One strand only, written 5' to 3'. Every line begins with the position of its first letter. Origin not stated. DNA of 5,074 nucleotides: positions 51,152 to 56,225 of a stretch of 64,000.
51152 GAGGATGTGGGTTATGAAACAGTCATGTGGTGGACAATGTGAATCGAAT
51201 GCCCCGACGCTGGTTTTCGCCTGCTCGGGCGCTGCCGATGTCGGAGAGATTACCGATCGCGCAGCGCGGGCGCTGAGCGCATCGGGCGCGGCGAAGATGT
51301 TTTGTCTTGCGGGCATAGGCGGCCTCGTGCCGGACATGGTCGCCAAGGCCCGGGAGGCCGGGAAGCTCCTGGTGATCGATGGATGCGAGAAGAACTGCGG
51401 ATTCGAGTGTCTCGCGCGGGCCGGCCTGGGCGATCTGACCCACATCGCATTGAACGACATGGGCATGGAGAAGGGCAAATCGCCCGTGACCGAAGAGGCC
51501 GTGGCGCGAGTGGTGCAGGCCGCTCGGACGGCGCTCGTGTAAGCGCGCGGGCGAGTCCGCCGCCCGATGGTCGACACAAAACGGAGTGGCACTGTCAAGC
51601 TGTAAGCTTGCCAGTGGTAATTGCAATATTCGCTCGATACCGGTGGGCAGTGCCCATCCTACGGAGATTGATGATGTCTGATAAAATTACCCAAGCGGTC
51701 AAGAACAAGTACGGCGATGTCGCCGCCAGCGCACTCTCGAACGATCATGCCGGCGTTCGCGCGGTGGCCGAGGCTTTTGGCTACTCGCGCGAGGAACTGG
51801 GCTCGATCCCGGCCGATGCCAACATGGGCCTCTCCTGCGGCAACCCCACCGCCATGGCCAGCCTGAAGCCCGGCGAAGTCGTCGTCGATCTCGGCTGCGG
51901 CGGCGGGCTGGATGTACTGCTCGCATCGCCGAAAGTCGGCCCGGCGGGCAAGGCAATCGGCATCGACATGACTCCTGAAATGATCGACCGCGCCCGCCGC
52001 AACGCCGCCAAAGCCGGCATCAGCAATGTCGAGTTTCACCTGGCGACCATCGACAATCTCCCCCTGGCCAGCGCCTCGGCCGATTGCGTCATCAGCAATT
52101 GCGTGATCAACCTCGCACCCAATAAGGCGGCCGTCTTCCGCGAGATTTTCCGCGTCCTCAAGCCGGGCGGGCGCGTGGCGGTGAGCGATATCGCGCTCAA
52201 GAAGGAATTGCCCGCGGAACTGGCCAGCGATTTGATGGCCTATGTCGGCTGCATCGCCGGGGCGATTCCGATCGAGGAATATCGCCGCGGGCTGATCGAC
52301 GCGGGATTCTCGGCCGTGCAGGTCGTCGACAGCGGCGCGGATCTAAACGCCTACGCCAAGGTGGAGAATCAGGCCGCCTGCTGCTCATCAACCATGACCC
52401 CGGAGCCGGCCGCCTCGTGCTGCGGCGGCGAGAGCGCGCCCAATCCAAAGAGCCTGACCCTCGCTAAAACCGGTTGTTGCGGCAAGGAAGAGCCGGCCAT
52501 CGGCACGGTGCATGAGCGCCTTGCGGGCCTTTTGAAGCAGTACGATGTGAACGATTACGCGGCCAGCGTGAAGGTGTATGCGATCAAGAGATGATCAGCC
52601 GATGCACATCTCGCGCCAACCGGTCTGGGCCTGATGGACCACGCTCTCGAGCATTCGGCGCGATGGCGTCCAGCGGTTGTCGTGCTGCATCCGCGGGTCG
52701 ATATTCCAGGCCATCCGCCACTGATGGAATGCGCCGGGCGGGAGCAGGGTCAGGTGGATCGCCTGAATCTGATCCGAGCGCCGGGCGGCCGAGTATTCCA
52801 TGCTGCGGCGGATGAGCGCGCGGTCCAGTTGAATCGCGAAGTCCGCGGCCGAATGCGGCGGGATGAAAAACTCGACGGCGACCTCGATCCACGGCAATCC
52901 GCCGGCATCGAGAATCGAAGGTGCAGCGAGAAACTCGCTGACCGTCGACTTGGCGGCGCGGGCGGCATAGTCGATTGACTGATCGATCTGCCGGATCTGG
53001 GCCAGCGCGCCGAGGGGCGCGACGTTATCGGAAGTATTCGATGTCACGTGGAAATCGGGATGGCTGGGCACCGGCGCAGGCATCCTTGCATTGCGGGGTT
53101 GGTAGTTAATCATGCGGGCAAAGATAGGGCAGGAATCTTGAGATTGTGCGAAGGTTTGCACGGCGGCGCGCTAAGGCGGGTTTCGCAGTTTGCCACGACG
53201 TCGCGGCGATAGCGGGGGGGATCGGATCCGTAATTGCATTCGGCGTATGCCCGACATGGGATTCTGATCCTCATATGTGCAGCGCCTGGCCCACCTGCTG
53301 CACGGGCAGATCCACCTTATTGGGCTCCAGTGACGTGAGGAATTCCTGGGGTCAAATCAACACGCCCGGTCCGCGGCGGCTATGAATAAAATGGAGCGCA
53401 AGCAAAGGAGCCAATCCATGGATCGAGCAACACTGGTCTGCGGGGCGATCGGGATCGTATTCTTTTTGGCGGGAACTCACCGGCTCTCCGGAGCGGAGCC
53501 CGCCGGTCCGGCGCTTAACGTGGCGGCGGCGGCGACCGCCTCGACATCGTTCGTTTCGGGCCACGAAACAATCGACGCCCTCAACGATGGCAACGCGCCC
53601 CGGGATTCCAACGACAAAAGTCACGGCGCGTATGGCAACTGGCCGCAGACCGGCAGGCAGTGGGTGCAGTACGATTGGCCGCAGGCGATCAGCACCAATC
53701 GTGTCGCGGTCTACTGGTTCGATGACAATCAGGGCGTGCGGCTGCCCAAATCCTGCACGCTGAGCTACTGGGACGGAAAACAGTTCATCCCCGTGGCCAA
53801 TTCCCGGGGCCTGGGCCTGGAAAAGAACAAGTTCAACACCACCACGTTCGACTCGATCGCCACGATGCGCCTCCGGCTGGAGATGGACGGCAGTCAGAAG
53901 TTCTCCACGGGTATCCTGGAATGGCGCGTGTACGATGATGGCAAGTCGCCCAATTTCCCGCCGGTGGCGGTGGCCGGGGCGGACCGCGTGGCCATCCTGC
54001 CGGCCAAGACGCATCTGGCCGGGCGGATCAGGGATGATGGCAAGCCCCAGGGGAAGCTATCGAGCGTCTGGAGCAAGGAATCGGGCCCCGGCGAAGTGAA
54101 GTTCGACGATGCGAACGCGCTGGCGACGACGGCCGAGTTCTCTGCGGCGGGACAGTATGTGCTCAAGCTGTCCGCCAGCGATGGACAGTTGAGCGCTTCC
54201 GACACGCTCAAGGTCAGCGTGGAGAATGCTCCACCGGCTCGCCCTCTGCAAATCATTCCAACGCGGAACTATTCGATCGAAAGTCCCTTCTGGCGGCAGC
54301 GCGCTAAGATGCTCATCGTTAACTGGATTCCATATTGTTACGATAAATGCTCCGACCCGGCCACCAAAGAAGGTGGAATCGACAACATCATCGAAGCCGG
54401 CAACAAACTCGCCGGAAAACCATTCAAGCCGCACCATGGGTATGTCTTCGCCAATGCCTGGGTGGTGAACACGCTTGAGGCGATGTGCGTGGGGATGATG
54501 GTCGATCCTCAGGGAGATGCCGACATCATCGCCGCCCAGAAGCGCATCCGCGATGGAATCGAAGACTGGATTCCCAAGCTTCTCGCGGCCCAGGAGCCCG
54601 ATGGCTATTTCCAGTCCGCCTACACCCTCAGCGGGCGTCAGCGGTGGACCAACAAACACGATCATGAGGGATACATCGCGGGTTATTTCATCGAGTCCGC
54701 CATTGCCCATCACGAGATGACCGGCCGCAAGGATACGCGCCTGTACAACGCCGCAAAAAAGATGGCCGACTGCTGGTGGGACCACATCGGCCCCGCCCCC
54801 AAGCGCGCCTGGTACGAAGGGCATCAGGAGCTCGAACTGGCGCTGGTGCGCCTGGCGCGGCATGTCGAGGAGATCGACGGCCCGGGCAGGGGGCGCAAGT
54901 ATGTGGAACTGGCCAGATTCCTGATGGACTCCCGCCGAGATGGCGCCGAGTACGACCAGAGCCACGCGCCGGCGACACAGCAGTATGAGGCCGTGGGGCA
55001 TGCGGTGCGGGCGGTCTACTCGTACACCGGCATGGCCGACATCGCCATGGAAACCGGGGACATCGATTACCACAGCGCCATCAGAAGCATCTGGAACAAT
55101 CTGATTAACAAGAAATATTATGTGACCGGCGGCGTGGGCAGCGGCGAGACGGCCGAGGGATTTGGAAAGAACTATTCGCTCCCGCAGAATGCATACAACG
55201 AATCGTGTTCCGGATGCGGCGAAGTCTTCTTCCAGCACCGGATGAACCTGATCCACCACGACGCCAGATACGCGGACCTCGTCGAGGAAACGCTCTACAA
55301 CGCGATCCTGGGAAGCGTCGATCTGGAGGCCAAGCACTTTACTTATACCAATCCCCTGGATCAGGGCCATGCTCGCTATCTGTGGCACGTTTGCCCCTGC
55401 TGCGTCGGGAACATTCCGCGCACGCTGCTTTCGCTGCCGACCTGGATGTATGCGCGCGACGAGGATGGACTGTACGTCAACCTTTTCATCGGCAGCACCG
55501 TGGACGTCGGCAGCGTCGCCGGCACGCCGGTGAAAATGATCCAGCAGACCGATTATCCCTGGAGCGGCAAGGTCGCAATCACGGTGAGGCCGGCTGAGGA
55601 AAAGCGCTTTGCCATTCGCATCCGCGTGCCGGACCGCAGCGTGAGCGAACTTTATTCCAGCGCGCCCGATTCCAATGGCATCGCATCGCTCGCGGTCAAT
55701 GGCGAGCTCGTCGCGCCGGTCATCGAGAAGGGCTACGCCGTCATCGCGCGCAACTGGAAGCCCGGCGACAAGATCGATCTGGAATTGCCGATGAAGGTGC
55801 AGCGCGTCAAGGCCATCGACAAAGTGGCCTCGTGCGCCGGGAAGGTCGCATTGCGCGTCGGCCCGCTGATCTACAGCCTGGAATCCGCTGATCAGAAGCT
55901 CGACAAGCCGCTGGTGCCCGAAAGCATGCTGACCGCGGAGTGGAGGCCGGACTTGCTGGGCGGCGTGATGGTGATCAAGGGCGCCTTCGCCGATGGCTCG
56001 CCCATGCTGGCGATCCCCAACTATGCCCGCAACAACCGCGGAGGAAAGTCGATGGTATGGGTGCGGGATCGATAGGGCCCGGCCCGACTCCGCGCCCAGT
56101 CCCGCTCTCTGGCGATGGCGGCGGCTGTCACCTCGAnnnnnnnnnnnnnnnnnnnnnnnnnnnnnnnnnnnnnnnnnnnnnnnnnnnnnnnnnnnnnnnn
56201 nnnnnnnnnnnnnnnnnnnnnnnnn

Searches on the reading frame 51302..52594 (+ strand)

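Call 89: search_protein_families(library=pfam, proteins=[window:51302-52594:+], max_evalue=0.00001)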
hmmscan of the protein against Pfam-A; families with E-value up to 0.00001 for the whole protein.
window:51302-52594:+ (430 aa): 8 families
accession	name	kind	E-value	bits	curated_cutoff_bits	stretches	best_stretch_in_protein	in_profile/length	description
PF13847.12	Methyltransf_31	-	1.6e-36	125.6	27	1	189-318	2-132/145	Methyltransferase domain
PF13649.12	Methyltransf_25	-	8e-23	81.4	27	1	194-290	1-97/97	Methyltransferase domain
PF08241.18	Methyltransf_11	-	7.7e-22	78.2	21.2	1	195-293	1-94/95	Methyltransferase domain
PF01209.24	Ubie_methyltran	-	1.1e-15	58.1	20.1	1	187-298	44-155/233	ubiE/COQ5 methyltransferase family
PF08242.18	Methyltransf_12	-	2.9e-13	50.8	30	1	195-292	1-98/98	Methyltransferase domain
PF13489.12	Methyltransf_23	-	2.5e-11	44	27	1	187-299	19-121/164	Methyltransferase domain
PF06325.19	PrmA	-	1.6e-09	38.1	22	1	188-301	159-265/296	Ribosomal protein L11 methyltransferase (PrmA)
PF01135.25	PCMT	-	1.8e-07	31.6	20.3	1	187-248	70-131/210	Protein-L-isoaspartate(D-aspartate) O-methyltransferase (PCMT)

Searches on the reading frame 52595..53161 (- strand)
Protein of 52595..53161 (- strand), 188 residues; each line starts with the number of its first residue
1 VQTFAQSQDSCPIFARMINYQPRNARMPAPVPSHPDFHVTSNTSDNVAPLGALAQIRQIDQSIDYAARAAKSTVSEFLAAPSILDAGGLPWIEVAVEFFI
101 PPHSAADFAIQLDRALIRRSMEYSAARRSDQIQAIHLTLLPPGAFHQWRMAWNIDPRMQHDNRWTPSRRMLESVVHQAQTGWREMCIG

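Call 89: search_protein_families(library=pfam, proteins=[window:52595-53161:-], max_evalue=0.00001)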
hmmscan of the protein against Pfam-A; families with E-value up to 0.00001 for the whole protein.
window:52595-53161:- (188 aa): 1 family
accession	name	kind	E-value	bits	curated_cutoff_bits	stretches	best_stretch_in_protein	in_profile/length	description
PF23572.1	GH3_C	-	1.6e-08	35.7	23.6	1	58-149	2-96/119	GH3 family C-terminal domain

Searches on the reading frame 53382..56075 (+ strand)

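Call 89: search_protein_families(library=pfam, proteins=[window:53382-56075:+], max_evalue=0.00001)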
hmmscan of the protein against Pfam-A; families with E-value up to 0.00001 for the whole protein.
window:53382-56075:+ (897 aa): 3 families
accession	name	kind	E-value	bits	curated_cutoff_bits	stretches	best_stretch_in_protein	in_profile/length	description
PF07944.18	Beta-AFase-like_GH127_cat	-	1.9e-69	234.9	24.9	1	300-685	5-374/376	Beta-L-arabinofuranosidase, GH127 catalytic domain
PF20736.2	Glyco_hydro127M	-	1.1e-20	73.9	24.2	1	697-804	2-95/95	Beta-L-arabinofuranosidase, GH127 middle domain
PF20737.2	Glyco_hydro127C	-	4.4e-11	42.8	23.7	1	806-894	1-70/71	Glycoside hydrolase family 127 C-terminal domain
